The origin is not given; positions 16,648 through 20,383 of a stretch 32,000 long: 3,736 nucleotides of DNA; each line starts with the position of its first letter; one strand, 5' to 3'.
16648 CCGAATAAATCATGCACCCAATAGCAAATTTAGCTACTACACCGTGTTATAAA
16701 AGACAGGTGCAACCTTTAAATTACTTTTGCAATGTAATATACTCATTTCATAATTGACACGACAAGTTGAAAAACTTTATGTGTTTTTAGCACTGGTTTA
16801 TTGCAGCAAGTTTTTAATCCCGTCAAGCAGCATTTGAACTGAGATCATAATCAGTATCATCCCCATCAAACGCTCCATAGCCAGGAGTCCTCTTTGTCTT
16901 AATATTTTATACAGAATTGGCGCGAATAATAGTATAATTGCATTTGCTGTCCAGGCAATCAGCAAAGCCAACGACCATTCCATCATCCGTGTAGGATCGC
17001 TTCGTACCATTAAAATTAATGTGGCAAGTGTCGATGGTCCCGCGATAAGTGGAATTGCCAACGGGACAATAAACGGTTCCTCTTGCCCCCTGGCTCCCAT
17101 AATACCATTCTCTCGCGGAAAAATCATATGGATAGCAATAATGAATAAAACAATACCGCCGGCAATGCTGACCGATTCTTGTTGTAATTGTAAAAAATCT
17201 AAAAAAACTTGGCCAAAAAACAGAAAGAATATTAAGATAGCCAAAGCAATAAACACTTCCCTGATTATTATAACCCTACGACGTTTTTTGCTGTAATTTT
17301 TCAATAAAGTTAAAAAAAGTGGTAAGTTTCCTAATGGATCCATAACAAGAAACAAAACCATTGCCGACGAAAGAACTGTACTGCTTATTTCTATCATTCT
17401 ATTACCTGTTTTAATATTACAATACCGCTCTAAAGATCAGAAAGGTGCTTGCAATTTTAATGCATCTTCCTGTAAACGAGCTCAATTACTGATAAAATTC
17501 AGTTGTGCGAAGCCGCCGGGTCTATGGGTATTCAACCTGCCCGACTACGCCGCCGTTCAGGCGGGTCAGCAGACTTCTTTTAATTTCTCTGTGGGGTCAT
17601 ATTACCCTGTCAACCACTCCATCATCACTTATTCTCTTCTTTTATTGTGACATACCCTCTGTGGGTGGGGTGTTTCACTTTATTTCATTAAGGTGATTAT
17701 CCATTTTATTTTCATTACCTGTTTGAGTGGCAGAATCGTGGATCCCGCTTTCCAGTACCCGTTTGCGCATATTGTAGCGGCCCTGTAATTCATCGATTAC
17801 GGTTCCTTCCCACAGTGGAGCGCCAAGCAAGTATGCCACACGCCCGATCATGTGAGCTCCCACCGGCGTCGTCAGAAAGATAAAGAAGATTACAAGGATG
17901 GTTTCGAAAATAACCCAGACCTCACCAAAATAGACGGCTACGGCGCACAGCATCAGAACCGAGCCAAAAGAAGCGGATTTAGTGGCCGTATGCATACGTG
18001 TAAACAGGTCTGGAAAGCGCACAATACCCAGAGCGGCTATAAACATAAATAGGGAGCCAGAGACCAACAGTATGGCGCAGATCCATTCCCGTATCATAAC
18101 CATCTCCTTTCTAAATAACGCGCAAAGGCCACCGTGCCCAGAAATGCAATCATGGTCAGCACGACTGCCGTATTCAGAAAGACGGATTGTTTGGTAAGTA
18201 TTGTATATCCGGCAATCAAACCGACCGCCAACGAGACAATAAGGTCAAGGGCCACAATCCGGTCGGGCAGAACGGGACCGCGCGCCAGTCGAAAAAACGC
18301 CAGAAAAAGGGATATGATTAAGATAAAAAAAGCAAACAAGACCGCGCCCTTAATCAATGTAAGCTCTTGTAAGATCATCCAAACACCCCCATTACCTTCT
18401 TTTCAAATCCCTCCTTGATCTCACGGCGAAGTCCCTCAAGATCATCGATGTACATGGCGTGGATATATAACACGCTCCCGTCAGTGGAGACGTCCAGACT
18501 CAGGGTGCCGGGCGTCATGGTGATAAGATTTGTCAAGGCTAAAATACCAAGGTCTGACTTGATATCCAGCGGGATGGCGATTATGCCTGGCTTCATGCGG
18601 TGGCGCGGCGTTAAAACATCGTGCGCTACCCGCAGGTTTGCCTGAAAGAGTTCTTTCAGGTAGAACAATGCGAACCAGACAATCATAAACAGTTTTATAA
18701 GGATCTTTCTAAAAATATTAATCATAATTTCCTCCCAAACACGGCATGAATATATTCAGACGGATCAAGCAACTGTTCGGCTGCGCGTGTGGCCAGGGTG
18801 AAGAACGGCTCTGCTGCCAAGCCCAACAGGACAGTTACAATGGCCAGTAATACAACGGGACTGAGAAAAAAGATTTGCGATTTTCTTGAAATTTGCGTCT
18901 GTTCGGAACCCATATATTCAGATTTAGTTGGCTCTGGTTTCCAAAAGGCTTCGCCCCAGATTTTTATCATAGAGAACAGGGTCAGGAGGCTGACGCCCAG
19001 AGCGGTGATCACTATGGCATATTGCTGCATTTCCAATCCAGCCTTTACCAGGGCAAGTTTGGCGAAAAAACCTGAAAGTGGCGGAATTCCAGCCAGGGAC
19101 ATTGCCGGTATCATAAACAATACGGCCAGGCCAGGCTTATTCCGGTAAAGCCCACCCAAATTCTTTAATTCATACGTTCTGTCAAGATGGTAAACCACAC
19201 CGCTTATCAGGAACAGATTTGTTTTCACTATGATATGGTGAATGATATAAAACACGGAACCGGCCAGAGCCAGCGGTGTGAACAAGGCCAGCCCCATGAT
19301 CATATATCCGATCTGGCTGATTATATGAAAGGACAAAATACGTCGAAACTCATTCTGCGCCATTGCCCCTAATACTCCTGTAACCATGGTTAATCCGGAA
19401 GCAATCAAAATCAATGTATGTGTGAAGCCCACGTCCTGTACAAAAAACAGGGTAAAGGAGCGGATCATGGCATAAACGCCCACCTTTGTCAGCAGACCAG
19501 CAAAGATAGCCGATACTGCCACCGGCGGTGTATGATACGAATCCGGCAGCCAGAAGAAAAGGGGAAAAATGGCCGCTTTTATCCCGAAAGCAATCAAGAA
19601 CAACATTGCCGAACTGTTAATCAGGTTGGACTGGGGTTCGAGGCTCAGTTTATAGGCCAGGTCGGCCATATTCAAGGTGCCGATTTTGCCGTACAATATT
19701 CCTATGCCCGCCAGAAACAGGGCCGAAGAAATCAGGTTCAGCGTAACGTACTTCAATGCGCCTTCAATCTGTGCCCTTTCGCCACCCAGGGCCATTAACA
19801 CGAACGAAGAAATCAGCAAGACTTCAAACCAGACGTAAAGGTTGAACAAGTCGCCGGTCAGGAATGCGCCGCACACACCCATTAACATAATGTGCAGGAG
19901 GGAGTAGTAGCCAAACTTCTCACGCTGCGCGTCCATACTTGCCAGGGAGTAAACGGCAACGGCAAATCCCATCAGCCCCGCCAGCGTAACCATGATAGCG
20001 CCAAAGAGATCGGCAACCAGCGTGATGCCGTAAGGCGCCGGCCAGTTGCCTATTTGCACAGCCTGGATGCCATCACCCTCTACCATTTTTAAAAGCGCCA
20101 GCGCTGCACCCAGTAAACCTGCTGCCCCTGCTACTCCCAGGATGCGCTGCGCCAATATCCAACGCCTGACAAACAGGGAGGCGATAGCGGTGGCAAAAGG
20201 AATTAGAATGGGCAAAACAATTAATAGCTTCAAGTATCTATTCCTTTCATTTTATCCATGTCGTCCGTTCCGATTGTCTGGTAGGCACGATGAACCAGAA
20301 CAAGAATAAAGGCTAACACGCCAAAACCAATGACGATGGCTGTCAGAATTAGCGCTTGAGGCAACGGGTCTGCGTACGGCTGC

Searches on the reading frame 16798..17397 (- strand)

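Call 11: search_protein_families(library=pfam, proteins=[window:16798-17397:-], max_evalue=0.001)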
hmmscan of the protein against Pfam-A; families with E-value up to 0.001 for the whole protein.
window:16798-17397:- (199 aa): 2 families
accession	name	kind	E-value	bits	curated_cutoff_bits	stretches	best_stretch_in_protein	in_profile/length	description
PF01914.23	MarC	-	2.8e-55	187.3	23.9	1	8-198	4-203/203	MarC family integral membrane protein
PF14037.11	YoqO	-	0.00037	21.5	27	1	32-92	47-104/116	YoqO-like protein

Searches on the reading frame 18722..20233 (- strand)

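Call 11: search_protein_families(library=pfam, proteins=[window:18722-20233:-], max_evalue=0.001)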
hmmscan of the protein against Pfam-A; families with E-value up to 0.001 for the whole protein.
window:18722-20233:- (503 aa): 2 families
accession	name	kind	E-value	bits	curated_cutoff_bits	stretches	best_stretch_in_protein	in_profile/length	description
PF00361.26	Proton_antipo_M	-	1.3e-58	199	21.5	1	127-418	2-294/294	NADH:quinone oxidoreductase/Mrp antiporter, TM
PF10125.14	NADHdeh_related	-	0.00057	19.8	27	1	118-216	79-172/218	NADH dehydrogenase I, subunit N related protein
